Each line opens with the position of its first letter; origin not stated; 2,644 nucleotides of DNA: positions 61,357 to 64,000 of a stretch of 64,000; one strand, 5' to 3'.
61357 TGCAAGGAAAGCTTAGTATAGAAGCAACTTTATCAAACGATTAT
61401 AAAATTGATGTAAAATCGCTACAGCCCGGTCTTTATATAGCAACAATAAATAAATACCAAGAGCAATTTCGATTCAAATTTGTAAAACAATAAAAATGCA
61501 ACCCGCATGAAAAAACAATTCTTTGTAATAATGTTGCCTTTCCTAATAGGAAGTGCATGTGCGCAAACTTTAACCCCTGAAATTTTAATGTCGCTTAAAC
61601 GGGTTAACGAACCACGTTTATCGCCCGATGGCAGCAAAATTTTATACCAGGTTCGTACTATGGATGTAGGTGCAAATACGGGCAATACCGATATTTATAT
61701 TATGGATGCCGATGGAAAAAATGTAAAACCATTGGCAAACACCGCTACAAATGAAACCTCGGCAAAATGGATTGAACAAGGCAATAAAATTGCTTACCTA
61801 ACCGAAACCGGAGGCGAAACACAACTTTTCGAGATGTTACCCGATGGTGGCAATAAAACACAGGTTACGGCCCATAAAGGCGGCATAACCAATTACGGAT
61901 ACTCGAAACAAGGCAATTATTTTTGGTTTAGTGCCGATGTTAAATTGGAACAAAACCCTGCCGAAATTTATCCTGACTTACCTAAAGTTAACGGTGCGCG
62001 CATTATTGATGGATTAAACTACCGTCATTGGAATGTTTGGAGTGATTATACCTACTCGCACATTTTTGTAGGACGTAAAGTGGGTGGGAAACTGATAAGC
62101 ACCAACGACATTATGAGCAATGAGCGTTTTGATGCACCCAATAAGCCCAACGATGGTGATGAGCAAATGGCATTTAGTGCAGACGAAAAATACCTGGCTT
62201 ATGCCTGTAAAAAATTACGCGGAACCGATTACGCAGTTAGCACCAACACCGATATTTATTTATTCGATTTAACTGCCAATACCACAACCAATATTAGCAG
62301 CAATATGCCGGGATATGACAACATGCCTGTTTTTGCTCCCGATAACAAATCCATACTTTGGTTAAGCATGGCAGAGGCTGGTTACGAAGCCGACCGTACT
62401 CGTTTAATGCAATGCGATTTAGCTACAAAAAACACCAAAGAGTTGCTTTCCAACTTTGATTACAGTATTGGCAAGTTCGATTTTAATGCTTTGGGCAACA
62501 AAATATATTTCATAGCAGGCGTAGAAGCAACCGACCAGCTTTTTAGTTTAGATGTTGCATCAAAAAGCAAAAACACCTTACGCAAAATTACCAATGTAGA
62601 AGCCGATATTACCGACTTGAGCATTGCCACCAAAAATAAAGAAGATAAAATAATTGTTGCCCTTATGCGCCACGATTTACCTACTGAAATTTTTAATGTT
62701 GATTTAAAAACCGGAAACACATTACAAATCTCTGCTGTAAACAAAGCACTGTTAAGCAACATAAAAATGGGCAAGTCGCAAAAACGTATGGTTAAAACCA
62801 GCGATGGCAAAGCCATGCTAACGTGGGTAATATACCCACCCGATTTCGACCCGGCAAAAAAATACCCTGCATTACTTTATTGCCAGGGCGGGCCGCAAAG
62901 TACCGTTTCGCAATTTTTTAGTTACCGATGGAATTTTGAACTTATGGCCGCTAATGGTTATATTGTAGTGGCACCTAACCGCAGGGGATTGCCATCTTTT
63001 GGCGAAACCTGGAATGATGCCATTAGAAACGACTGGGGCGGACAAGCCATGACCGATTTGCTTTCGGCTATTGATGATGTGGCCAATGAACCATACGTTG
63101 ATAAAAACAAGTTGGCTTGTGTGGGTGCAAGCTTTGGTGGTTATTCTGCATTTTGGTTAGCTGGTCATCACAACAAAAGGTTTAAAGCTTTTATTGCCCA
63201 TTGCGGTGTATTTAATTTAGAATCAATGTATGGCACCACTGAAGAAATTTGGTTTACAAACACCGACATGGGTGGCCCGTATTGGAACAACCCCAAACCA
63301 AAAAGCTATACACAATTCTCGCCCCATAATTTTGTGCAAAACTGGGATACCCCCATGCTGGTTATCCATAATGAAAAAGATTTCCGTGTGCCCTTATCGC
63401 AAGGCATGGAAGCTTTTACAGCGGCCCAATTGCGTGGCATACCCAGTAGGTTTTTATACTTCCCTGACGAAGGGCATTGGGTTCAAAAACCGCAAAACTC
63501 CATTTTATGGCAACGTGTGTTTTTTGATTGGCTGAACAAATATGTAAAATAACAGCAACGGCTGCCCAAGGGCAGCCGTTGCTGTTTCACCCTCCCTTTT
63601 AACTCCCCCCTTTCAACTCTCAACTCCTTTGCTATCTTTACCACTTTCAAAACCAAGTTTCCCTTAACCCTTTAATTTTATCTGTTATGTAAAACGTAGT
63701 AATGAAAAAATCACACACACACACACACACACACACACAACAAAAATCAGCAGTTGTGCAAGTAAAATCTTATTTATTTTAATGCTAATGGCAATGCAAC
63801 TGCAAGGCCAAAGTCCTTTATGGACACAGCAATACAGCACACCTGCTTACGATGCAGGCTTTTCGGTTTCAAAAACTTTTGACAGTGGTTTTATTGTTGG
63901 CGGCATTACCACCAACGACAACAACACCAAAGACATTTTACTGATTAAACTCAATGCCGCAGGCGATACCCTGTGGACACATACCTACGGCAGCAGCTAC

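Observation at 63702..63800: (CA)14 tract at the 5' end of a T9SS cargo gene: candidate slipped-strand phase-variation switch, currently OFF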

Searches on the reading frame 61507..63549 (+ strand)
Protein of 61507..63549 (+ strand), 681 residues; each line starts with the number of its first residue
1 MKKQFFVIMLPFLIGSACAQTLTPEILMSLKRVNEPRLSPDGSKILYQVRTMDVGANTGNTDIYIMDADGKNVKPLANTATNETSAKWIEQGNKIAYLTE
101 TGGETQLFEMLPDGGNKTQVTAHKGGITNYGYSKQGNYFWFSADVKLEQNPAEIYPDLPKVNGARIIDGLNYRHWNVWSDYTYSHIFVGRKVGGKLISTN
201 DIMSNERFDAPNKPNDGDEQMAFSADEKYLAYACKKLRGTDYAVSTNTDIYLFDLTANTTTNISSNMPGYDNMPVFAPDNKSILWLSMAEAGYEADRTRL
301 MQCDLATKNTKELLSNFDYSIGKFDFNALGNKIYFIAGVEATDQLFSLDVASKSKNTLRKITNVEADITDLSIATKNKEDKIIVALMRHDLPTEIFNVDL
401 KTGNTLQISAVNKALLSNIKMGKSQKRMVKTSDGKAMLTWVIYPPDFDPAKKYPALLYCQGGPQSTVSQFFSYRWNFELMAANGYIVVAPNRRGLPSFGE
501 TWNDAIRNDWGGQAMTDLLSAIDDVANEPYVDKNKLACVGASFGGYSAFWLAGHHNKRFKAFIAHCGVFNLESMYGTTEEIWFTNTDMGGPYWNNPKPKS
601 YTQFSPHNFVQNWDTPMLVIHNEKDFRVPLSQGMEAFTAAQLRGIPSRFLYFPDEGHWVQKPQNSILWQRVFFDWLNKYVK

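Call 5: find_encoding_contigs(protein=window:61507-63549:+, flank=10000, max_places=10)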
Protein window:61507-63549:+ (681 aa): 16 contigs read that carry it; 6 places shown.
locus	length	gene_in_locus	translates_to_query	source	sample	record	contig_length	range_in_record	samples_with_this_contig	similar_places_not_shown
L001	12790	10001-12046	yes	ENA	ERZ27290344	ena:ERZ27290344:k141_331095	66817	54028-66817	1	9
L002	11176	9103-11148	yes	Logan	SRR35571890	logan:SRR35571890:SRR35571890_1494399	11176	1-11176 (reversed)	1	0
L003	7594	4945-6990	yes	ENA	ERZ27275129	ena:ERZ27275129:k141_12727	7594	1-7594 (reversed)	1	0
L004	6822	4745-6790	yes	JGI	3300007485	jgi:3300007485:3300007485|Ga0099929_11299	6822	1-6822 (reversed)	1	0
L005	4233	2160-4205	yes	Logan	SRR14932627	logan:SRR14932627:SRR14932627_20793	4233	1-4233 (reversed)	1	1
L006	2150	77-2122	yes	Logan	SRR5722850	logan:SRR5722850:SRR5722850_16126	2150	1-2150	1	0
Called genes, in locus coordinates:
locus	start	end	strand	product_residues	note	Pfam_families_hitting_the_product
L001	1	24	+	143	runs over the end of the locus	-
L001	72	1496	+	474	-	PF00224:PK, PF02887:PK_C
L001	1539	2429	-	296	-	PF13469:Sulfotransfer_3 (faint), PF00685:Sulfotransfer_1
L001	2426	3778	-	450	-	PF01943:Polysacc_synt, PF01554:MatE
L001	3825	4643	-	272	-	PF00459:Inositol_P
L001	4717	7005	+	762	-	PF01186:Lysyl_oxidase (faint), PF19081:Ig_7, PF18962:Por_Secre_tail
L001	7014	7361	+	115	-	PF04237:YjbR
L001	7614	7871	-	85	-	PF01016:Ribosomal_L27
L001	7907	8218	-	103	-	PF00829:Ribosomal_L21p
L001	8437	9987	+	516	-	PF18962:Por_Secre_tail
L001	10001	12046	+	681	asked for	PF07676:PD40 (faint), PF26550:Tricorn_2nd (faint), PF26549:Tricorn_N, PF00756:Esterase (weak), PF02129:Peptidase_S15 (weak), PF20434:BD-FAE (weak), PF00561:Abhydrolase_1 (weak), PF00326:Peptidase_S9, +1 more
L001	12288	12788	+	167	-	?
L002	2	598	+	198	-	?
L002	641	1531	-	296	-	PF13469:Sulfotransfer_3 (faint), PF00685:Sulfotransfer_1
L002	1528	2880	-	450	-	PF01943:Polysacc_synt, PF01554:MatE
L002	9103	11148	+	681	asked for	PF07676:PD40 (faint), PF26550:Tricorn_2nd (faint), PF26549:Tricorn_N, PF00756:Esterase (weak), PF02129:Peptidase_S15 (weak), PF20434:BD-FAE (weak), PF00561:Abhydrolase_1 (weak), PF00326:Peptidase_S9, +1 more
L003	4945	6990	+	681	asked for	PF07676:PD40 (faint), PF26550:Tricorn_2nd (faint), PF26549:Tricorn_N, PF00756:Esterase (weak), PF02129:Peptidase_S15 (weak), PF20434:BD-FAE (weak), PF00561:Abhydrolase_1 (weak), PF00326:Peptidase_S9, +1 more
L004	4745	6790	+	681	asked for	PF07676:PD40 (faint), PF26550:Tricorn_2nd (faint), PF26549:Tricorn_N, PF00756:Esterase (weak), PF02129:Peptidase_S15 (weak), PF20434:BD-FAE (weak), PF00561:Abhydrolase_1 (weak), PF00326:Peptidase_S9, +1 more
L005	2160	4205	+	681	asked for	PF07676:PD40 (faint), PF26550:Tricorn_2nd (faint), PF26549:Tricorn_N, PF00756:Esterase (weak), PF02129:Peptidase_S15 (weak), PF20434:BD-FAE (weak), PF00561:Abhydrolase_1 (weak), PF00326:Peptidase_S9, +1 more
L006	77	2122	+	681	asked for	PF07676:PD40 (faint), PF26550:Tricorn_2nd (faint), PF26549:Tricorn_N, PF00756:Esterase (weak), PF02129:Peptidase_S15 (weak), PF20434:BD-FAE (weak), PF00561:Abhydrolase_1 (weak), PF00326:Peptidase_S9, +1 more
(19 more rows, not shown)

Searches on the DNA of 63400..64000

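Call 54: search_rna_families(source=window, start=63400, end=64000, threshold=evalue, max_evalue=1)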
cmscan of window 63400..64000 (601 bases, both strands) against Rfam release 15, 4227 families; matches with E-value up to 1: 6.
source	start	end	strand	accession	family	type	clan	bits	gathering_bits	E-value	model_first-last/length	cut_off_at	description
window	63775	63878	-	RF00673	mir-217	Gene; miRNA;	-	26.5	70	0.018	1-93/93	no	mir-217 microRNA precursor family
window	63681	63837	-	RF01295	SCARNA7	Gene; snRNA; snoRNA; scaRNA;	-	20.7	65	0.0063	1-330/330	no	Small Cajal body-specific RNA 7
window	63542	63595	-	RF00764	mir-191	Gene; miRNA;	-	20.5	54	0.072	1-91/91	no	mir-191 microRNA precursor family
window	63550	63587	+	RF04133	MIR2646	Gene; miRNA;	-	18.4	245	0.12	1-256/256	no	MIR2646 microRNA precursor family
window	63497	63604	-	RF02749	Ncrwmel02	Gene; sRNA;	-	18.3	290.8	0.034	1-251/251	no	Wolbachia sRNA mel02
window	63543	63596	+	RF00764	mir-191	Gene; miRNA;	-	17.4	54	0.53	1-91/91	no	mir-191 microRNA precursor family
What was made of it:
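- Tried and rejected: Rfam gave nothing near any gathering score (call 54).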
